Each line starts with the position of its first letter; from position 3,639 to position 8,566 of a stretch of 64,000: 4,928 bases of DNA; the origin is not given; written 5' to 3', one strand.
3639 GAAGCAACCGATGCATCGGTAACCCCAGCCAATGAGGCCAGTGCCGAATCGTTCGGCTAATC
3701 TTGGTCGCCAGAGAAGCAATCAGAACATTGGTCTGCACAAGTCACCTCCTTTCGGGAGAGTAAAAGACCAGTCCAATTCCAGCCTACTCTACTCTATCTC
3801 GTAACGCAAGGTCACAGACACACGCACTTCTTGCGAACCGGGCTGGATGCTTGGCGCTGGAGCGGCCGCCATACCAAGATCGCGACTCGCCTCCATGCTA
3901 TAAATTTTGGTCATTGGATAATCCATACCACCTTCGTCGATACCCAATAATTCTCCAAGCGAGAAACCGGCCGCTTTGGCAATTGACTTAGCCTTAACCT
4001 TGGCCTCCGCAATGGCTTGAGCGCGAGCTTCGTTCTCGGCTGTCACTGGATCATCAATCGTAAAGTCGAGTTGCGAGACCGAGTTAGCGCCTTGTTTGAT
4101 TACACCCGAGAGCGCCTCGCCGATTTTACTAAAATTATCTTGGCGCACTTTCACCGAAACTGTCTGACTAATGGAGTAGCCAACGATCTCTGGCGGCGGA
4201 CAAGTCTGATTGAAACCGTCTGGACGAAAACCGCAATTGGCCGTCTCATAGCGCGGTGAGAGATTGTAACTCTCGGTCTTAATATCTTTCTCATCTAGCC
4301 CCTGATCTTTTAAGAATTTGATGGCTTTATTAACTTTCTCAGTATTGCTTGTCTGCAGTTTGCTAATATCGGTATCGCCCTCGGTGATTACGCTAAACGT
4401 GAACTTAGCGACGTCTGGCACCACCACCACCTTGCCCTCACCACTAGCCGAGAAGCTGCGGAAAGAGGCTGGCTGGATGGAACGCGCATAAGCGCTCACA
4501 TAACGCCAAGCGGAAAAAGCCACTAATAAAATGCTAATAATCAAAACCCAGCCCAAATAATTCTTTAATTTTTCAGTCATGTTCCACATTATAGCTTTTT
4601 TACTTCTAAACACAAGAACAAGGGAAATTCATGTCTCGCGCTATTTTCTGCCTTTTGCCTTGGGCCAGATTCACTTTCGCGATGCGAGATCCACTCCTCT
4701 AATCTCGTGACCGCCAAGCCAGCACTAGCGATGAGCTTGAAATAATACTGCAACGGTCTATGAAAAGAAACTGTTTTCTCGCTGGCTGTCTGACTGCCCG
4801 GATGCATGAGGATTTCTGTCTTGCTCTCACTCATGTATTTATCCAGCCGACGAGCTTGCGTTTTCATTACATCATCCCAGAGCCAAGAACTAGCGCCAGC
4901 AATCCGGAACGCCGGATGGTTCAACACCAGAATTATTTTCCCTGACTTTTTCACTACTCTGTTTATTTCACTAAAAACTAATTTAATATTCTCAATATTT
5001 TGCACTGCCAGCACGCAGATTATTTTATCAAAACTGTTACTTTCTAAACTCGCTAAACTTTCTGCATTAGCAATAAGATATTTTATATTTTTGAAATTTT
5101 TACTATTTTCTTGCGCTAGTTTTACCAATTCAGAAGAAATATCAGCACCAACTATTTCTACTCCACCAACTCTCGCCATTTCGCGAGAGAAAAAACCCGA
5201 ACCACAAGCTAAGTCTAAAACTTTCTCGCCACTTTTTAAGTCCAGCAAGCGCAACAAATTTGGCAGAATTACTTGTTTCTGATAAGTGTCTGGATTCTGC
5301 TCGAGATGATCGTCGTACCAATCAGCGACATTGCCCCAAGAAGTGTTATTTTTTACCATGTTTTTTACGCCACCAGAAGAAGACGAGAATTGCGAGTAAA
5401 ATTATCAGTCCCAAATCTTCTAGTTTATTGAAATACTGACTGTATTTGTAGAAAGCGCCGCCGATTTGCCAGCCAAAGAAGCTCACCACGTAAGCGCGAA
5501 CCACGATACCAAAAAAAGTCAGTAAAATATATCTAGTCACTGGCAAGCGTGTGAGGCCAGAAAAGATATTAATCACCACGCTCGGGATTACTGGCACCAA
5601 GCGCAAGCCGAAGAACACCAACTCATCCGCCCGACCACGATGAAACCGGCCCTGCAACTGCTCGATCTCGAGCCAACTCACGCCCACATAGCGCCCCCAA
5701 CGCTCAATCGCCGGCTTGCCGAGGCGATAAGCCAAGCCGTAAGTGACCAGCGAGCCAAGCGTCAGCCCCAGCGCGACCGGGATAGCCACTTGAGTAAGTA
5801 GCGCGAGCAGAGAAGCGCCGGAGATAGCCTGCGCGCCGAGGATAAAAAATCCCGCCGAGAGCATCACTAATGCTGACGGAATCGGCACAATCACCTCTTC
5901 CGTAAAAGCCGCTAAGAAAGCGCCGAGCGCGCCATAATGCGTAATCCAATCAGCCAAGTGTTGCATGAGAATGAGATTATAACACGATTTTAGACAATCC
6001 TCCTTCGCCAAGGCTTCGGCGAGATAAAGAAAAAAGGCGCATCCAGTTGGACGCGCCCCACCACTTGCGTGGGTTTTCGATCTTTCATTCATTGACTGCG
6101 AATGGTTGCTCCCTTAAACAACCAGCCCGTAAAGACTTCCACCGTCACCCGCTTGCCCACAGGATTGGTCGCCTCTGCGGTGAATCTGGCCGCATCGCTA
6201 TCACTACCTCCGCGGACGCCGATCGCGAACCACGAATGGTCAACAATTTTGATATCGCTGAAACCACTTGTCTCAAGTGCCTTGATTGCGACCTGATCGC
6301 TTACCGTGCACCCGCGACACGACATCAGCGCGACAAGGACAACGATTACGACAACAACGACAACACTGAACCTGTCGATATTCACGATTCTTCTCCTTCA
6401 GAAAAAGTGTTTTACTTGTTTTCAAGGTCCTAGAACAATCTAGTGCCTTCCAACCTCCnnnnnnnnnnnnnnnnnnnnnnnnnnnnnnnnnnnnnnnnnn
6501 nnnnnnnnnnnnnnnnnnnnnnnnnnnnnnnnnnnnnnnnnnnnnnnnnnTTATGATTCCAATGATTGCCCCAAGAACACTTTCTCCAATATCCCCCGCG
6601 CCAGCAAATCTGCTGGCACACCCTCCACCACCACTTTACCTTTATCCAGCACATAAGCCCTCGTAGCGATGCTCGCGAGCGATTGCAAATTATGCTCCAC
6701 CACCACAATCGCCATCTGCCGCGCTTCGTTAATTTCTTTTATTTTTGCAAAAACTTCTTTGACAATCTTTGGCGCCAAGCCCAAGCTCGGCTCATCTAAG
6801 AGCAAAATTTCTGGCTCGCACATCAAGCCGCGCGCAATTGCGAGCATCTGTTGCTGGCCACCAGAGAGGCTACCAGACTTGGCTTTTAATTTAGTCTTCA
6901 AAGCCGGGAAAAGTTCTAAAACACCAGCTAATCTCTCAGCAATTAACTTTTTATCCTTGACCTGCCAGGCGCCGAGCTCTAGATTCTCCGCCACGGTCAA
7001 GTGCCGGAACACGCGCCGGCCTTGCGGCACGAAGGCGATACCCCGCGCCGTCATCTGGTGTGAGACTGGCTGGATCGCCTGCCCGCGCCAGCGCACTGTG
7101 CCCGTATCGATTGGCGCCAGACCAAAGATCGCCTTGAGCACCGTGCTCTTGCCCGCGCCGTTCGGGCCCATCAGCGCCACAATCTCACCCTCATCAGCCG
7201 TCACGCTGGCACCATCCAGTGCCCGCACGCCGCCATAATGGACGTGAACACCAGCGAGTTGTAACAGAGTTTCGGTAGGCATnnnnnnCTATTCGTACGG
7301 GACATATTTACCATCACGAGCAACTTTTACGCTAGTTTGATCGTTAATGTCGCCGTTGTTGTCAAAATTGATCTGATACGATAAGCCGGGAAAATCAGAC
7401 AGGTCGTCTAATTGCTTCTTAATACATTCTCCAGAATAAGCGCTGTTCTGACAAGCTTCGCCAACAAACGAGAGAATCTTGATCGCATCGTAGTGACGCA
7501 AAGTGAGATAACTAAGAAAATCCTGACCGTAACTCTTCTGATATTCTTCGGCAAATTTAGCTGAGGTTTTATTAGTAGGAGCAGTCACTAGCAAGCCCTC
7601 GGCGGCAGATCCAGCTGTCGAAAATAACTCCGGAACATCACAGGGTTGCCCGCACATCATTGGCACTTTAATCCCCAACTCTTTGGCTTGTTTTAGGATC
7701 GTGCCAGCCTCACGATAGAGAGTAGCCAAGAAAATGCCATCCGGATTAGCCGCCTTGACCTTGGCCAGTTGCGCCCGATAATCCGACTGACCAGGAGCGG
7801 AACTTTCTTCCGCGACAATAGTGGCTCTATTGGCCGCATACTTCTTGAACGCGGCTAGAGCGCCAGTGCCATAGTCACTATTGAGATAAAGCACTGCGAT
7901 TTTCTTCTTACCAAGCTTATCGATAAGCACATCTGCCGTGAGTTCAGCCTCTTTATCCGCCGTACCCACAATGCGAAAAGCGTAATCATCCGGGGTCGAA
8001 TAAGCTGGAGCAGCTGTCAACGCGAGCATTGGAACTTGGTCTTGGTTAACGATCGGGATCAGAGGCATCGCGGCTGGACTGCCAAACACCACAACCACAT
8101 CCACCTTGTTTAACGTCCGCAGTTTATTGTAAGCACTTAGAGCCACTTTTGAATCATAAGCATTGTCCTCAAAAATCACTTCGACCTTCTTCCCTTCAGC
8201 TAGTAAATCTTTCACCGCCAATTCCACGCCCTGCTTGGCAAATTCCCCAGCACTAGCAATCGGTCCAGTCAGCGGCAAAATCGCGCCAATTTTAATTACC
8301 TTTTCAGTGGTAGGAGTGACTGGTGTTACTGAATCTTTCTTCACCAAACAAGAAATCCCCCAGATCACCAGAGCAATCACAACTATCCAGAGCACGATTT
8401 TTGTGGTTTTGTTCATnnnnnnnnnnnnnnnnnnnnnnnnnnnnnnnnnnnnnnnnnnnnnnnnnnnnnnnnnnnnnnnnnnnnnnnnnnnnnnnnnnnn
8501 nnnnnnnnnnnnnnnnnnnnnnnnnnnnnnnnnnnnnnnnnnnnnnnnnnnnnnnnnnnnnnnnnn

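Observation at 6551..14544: Liv-type ABC importer with four interleaved substrate-binding paralogs, led by oligoendopeptidase F, plus a second cluster of three more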

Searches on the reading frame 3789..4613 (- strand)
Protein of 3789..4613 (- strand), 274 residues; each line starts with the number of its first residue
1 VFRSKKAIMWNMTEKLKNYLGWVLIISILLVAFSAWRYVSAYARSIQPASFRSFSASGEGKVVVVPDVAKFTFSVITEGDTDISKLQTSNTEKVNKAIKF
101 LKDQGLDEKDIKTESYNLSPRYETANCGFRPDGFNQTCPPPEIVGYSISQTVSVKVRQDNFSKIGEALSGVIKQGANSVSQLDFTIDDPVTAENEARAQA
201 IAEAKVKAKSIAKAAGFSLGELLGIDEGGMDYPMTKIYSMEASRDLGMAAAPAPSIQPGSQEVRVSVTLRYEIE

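Call 5: search_protein_families(library=pfam, proteins=[window:3789-4613:-])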
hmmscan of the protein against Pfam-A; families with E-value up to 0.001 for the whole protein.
window:3789-4613:- (274 aa): 1 family
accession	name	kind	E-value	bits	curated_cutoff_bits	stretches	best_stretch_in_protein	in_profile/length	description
PF04402.19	SIMPL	-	3.3e-48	165.1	25.2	1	56-271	3-205/205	Protein of unknown function (DUF541)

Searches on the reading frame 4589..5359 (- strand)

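Call 5: search_protein_families(library=pfam, proteins=[window:4589-5359:-])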
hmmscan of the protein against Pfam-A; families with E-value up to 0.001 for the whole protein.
window:4589-5359:- (256 aa): 11 families
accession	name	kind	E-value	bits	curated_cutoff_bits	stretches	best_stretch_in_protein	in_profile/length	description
PF13847.12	Methyltransf_31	-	3.2e-21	76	27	1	42-144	2-109/145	Methyltransferase domain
PF08241.18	Methyltransf_11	-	4.1e-21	75.9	21.2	1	48-144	1-95/95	Methyltransferase domain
PF13649.12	Methyltransf_25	-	3.4e-18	66.6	27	1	47-140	1-97/97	Methyltransferase domain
PF01209.24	Ubie_methyltran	-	1.6e-14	54.3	20.1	1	40-145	44-152/233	ubiE/COQ5 methyltransferase family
PF13489.12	Methyltransf_23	-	3e-11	43.7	27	1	28-145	6-117/164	Methyltransferase domain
PF08242.18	Methyltransf_12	-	1.1e-10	42.5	30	1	48-141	1-97/98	Methyltransferase domain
PF02353.26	CMAS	-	4e-10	39.9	27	1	34-144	53-164/273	Mycolic acid cyclopropane synthetase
PF06325.19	PrmA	-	8e-09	35.8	22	1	41-144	159-258/296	Ribosomal protein L11 methyltransferase (PrmA)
PF05175.20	MTS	-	5.6e-08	33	23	1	35-148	23-142/170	Methyltransferase small domain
PF01135.25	PCMT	-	9.2e-06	26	20.3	1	32-122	62-155/210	Protein-L-isoaspartate(D-aspartate) O-methyltransferase (PCMT)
PF07021.18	MetW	-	6.9e-05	23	21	1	41-139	11-105/193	Methionine biosynthesis protein MetW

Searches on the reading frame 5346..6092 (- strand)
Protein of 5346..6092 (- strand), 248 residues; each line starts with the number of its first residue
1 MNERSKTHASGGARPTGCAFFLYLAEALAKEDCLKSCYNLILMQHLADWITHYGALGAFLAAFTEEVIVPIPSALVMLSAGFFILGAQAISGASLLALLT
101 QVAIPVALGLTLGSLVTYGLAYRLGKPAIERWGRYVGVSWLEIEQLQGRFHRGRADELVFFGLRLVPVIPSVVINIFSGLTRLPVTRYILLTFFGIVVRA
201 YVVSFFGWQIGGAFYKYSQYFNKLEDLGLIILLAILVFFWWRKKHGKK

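Call 5: search_protein_families(library=pfam, proteins=[window:5346-6092:-])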
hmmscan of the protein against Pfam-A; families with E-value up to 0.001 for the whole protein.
window:5346-6092:- (248 aa): 1 family
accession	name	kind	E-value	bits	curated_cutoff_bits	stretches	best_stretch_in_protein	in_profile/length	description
PF09335.16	VTT_dom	-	7.7e-15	55.9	33.9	1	71-208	1-122/123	VTT domain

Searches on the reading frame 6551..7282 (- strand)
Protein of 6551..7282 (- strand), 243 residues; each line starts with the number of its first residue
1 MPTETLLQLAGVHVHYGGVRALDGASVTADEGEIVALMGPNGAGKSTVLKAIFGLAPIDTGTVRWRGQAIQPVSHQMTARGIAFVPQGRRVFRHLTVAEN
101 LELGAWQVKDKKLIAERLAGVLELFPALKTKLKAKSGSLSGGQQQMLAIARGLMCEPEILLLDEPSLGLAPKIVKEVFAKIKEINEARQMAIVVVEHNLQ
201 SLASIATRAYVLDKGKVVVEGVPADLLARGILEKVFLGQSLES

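Call 4: search_protein_families(library=pfam, proteins=[window:6551-7282:-])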
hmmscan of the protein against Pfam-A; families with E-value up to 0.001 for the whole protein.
window:6551-7282:- (243 aa): 6 families
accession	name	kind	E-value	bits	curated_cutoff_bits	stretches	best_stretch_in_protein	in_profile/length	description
PF00005.33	ABC_tran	-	1.8e-35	122.9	25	1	22-166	1-136/137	ABC transporter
PF13304.12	AAA_21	-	3.6e-10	40.8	27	1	34-56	1-23/304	AAA domain, putative AbiEii toxin, Type IV TA system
PF02463.25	SMC_N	-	3.3e-08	33.7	40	1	31-208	23-210/220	RecF/RecN/SMC N terminal domain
PF13191.12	AAA_16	-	0.00021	22.3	32.6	1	27-120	19-118/167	AAA ATPase domain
PF13555.12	AAA_29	-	0.00023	21.3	27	1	23-52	13-42/61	P-loop containing region of AAA domain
PF13476.12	AAA_23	-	0.00093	20.3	27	0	20-53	8-40/201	AAA domain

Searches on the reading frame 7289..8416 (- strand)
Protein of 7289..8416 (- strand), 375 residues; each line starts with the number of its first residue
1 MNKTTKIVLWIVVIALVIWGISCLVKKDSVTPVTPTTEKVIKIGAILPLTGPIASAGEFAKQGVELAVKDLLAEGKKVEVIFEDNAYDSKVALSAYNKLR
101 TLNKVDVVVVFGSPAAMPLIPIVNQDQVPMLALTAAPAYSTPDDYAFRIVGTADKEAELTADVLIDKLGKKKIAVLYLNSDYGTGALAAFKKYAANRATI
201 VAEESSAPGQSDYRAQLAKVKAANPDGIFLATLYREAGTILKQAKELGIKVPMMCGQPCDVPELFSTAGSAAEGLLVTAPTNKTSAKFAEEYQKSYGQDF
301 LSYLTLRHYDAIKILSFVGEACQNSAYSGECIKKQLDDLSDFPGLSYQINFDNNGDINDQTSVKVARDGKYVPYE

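Call 4: search_protein_families(library=pfam, proteins=[window:7289-8416:-])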
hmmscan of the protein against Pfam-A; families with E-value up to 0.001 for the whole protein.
window:7289-8416:- (375 aa): 3 families
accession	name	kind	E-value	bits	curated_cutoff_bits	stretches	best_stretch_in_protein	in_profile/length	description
PF13458.12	Peripla_BP_6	-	6.6e-51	174.4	31.7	1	41-354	2-325/343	Periplasmic binding protein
PF01094.35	ANF_receptor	-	1.7e-14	54.1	25.4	1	63-358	5-341/353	Receptor family ligand binding region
PF13433.12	Peripla_BP_5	-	0.00019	21.1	27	0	41-251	1-215/363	Periplasmic binding protein domain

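Call 12: search_protein_families(library=ncbifam, proteins=[window:7289-8416:-], max_evalue=0.001)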
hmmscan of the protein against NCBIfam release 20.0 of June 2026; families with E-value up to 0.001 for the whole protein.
window:7289-8416:- (375 aa): 3 families
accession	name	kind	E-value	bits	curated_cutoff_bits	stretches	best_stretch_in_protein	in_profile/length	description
NF011933.0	PRK15404.1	subfamily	1.1e-32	113.6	477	1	37-359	23-352/370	high-affinity branched-chain amino acid ABC transporter substrate-binding protein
TIGR03407.1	urea_ABC_UrtA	exception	1.3e-08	34.1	492.75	1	41-254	1-221/361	urea ABC transporter substrate-binding protein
TIGR03669.1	urea_ABC_arch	equivalog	6.6e-08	31.9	494.8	1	42-254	2-218/375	urea ABC transporter substrate-binding protein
